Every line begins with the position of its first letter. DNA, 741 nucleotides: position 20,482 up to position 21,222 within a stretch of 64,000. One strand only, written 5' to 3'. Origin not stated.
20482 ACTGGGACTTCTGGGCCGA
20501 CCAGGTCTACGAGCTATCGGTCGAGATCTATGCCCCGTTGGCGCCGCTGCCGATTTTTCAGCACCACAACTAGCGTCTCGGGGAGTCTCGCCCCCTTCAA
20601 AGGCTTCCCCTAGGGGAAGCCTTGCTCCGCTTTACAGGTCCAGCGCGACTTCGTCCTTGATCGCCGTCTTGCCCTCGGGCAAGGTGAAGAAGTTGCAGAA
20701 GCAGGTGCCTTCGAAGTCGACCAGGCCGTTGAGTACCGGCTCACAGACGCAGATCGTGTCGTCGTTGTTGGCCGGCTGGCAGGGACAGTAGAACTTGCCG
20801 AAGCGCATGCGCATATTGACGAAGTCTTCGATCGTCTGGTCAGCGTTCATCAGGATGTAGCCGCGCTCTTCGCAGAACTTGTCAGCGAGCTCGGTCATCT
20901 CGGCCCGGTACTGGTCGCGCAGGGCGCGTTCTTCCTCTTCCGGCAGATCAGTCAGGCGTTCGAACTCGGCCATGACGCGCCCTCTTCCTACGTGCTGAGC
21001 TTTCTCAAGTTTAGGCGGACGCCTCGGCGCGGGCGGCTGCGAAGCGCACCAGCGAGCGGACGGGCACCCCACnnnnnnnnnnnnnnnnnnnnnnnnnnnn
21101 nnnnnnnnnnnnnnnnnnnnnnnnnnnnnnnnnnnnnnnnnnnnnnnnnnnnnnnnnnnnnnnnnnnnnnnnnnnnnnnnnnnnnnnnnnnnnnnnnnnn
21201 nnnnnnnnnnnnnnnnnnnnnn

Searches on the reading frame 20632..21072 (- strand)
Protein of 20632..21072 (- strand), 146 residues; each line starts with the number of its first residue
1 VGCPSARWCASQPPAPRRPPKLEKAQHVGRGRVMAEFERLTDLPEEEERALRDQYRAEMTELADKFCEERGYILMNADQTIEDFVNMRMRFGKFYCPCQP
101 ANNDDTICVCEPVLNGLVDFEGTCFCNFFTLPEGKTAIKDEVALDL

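Call 57: search_protein_families(library=pfam, proteins=[window:20632-21072:-], max_evalue=0.001)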
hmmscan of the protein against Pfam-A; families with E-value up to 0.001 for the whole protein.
window:20632-21072:- (146 aa): 1 family
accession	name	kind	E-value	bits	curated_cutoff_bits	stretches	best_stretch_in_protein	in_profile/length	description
PF02943.20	FeThRed_B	-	4.9e-07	30.2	22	1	58-138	4-94/106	Ferredoxin thioredoxin reductase catalytic beta chain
